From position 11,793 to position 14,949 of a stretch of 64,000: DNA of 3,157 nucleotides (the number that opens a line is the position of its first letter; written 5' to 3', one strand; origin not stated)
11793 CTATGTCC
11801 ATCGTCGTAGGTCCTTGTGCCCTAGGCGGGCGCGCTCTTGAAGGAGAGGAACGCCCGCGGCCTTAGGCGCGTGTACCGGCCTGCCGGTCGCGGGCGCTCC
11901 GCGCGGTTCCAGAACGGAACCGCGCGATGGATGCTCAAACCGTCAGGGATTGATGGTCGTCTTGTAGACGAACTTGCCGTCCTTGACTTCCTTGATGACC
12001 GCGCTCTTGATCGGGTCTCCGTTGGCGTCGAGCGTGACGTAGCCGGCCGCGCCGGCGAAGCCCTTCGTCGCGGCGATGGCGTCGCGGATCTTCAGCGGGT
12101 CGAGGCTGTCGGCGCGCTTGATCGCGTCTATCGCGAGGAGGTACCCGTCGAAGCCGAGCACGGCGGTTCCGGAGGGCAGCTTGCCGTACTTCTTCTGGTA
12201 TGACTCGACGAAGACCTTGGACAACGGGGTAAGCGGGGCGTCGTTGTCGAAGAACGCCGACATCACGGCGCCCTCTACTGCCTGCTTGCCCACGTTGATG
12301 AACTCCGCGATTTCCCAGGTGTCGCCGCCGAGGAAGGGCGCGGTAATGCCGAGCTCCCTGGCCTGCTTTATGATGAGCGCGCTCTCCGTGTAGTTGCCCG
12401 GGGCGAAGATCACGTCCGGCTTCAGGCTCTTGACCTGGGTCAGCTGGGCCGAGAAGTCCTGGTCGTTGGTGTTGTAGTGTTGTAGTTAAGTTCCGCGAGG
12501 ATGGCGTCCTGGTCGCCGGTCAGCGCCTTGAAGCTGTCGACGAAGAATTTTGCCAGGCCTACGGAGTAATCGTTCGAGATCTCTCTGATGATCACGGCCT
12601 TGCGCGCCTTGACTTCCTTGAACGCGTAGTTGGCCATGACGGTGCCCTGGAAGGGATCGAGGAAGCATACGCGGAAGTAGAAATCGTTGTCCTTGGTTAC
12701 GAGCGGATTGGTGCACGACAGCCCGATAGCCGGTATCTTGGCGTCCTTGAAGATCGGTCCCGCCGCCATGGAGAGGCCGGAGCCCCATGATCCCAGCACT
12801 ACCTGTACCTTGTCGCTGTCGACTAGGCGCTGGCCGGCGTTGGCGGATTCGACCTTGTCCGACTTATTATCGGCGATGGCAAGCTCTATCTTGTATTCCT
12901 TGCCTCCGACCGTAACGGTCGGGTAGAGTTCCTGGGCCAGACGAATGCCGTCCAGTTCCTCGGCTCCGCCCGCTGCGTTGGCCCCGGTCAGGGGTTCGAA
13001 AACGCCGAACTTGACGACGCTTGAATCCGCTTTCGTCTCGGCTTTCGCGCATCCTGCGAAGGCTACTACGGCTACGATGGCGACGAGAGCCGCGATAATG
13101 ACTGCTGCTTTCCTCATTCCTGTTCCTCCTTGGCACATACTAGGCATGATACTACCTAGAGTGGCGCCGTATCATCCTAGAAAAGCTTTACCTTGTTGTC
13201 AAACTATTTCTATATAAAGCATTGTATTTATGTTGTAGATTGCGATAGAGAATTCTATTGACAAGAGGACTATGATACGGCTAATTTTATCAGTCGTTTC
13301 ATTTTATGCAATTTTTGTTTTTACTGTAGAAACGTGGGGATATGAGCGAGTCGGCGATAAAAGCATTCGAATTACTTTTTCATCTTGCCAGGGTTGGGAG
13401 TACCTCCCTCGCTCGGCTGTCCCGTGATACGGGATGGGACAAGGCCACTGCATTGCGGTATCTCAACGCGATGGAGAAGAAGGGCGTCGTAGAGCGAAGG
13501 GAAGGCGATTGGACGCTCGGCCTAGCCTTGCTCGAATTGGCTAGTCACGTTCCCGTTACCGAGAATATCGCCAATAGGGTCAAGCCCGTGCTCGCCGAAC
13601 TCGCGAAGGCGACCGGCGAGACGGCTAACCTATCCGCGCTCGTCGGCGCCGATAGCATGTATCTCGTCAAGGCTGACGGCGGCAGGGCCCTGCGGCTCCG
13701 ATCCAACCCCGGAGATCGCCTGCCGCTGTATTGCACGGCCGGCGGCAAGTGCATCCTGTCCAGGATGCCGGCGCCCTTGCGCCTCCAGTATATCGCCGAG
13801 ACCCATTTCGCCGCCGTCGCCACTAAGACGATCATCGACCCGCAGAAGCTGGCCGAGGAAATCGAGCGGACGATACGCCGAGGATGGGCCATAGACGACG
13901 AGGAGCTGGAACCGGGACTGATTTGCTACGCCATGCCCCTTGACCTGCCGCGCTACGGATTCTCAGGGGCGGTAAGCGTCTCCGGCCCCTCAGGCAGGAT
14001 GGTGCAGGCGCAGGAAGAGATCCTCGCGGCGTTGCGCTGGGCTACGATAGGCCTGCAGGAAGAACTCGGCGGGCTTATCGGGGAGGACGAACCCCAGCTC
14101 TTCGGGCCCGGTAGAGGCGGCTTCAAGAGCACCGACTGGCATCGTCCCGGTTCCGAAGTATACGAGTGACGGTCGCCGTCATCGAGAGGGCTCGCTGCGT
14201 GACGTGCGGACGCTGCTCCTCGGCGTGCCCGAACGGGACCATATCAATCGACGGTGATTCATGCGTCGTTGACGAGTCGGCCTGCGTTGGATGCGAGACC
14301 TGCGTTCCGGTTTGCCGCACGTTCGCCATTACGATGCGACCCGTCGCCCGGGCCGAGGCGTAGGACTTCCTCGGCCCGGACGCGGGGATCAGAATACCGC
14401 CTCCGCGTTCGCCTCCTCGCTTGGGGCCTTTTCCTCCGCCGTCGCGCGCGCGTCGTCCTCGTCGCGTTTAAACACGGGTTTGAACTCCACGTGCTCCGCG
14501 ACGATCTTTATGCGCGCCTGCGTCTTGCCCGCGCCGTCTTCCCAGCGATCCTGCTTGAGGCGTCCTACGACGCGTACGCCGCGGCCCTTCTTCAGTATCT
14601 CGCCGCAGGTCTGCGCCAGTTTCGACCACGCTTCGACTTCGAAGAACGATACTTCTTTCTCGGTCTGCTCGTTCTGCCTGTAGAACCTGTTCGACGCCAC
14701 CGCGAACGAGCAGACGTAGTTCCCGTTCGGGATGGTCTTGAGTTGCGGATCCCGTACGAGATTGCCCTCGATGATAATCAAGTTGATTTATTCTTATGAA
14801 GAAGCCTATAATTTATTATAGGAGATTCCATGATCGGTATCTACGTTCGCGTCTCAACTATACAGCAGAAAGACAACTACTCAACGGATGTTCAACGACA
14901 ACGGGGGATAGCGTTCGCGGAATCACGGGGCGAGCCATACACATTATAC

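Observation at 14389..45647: Prophage inserted inside the 5-prime end of ssb by a large serine recombinase; removing it in silico rebuilds an intact SSB reading frame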

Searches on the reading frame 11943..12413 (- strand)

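Call 10: search_protein_families(library=pfam, proteins=[window:11943-12413:-], max_evalue=0.001)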
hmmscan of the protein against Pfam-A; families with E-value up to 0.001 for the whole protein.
window:11943-12413:- (156 aa): 1 family
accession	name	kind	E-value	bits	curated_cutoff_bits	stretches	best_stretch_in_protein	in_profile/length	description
PF13458.12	Peripla_BP_6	-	7e-15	56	31.7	1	11-146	203-342/343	Periplasmic binding protein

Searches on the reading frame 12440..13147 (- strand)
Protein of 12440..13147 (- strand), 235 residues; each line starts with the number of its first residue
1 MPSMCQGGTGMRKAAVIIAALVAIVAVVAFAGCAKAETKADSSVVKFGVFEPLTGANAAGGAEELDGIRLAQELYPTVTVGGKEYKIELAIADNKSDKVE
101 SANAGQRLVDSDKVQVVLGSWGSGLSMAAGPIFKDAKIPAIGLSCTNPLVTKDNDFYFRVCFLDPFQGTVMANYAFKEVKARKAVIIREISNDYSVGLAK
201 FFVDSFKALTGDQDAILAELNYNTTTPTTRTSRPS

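Call 10: search_protein_families(library=pfam, proteins=[window:12440-13147:-], max_evalue=0.001)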
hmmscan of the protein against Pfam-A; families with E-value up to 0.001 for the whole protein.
window:12440-13147:- (235 aa): 3 families
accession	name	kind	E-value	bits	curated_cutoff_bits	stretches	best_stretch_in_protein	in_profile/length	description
PF13458.12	Peripla_BP_6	-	3e-23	83.5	31.7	1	45-224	2-174/343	Periplasmic binding protein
PF01094.35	ANF_receptor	-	2.7e-10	40.3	25.4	1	84-208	22-145/353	Receptor family ligand binding region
PF13433.12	Peripla_BP_5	-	1.7e-06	27.9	27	1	46-128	2-83/363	Periplasmic binding protein domain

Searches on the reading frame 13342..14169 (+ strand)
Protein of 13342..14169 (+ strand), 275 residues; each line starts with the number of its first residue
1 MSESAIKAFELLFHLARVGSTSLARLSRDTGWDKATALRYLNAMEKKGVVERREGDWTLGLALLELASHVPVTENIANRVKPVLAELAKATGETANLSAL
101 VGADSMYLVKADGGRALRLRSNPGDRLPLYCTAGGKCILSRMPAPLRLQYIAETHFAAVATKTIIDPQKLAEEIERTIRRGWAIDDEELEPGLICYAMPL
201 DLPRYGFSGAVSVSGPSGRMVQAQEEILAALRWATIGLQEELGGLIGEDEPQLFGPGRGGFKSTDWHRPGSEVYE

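Call 10: search_protein_families(library=pfam, proteins=[window:13342-14169:+], max_evalue=0.001)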
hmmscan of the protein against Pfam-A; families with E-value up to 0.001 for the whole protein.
window:13342-14169:+ (275 aa): 5 families
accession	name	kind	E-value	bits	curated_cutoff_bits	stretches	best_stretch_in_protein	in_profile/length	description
PF01614.24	IclR_C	-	1.5e-34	119.5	24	1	74-232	7-166/174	Bacterial transcriptional regulator IclR C-terminal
PF09339.16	HTH_IclR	-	3.2e-09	36.9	22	1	4-53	1-51/52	IclR helix-turn-helix domain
PF12802.13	MarR_2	-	6e-05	23.6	27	1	8-54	7-54/61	MarR family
PF13412.12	HTH_24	-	0.00014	21.8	21.9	1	9-51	6-48/48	Winged helix-turn-helix DNA-binding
PF01047.28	MarR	-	0.00093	19.5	24.6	0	8-53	5-50/59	MarR family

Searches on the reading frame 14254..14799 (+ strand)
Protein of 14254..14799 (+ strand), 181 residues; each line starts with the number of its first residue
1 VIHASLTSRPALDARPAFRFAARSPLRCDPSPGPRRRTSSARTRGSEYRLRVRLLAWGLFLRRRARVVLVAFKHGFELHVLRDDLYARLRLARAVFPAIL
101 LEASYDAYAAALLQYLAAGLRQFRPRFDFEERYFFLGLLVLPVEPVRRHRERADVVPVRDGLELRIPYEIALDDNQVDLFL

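Call 10: search_protein_families(library=pfam, proteins=[window:14254-14799:+], max_evalue=0.001)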
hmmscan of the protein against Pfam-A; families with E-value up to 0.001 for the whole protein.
window:14254-14799:+ (181 aa): 0 families
